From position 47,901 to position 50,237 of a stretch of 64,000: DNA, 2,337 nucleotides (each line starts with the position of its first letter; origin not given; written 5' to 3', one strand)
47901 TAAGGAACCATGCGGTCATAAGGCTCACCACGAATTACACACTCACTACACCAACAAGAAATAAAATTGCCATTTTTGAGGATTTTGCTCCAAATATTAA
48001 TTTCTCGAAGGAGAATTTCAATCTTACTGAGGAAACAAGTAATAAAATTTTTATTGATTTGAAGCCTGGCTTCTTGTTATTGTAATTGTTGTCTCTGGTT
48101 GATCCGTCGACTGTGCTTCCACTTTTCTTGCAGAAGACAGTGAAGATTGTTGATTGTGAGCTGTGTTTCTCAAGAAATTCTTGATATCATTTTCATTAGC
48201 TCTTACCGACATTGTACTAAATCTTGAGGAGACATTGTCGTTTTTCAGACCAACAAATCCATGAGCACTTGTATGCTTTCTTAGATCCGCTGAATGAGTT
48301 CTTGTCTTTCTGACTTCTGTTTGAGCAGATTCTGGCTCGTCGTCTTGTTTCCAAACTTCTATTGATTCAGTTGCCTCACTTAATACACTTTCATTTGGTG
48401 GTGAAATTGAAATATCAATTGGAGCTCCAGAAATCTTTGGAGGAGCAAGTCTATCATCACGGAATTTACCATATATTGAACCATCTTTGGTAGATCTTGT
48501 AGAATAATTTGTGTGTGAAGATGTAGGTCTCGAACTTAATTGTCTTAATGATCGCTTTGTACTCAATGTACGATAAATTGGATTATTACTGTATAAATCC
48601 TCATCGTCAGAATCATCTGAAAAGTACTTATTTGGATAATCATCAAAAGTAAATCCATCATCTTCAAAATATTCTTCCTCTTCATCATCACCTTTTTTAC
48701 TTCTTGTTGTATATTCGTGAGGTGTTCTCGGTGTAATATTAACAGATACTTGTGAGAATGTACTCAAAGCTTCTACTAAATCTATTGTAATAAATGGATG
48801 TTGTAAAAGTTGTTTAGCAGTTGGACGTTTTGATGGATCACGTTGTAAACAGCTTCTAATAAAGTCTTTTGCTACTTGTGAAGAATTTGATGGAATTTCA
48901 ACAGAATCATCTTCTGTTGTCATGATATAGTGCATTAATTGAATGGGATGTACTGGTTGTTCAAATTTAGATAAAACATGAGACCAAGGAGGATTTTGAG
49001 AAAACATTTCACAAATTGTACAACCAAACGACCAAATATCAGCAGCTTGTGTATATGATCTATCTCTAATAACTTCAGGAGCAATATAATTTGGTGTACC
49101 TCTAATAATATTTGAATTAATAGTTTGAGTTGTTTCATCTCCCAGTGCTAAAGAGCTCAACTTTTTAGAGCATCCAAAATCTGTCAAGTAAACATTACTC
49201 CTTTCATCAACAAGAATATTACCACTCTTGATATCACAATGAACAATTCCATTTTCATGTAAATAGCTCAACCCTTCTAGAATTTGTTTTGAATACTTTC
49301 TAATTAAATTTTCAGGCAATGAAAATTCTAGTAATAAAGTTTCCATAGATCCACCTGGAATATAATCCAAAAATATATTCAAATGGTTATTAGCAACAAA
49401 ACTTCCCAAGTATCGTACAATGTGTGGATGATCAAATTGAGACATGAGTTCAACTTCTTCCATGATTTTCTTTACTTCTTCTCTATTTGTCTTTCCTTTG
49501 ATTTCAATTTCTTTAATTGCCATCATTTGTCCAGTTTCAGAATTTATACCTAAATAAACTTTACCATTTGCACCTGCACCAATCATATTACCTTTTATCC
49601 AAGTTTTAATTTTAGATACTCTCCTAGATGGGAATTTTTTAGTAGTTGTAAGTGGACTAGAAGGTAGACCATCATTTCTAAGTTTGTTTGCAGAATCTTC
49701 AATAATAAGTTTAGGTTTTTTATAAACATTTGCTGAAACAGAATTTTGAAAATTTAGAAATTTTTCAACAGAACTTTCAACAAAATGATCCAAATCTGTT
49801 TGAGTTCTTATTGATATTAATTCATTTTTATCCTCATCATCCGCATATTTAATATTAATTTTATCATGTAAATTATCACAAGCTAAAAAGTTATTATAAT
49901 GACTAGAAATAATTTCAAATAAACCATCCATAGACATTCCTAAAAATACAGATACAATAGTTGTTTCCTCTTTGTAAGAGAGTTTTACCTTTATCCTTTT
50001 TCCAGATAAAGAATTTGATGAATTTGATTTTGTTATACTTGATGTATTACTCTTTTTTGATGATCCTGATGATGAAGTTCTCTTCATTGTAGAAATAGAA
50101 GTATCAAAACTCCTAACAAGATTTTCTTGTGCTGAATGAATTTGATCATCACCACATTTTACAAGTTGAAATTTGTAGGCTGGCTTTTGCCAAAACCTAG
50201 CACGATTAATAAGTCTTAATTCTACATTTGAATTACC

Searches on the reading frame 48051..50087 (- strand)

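Call 23: search_protein_families(library=pfam, proteins=[window:48051-50087:-], max_evalue=0.001)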
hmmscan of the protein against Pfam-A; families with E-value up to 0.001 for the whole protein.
window:48051-50087:- (678 aa): 5 families
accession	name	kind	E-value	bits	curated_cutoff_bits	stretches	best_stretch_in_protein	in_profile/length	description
PF00069.31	Pkinase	-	8.1e-75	252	31.7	1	166-433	4-263/263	Protein kinase domain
PF07714.23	PK_Tyr_Ser-Thr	-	3.2e-46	158.2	23.1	1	167-429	5-256/258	Protein tyrosine and serine/threonine kinase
PF14531.12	Kinase-like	-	5.1e-09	36.2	25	1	273-373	158-256/289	Kinase-like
PF03109.22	ABC1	-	2.3e-05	24.1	22.9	1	260-311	170-218/244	ABC1 atypical kinase-like domain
PF00564.30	PB1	-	4e-05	23.9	23.6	1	32-106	2-69/84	PB1 domain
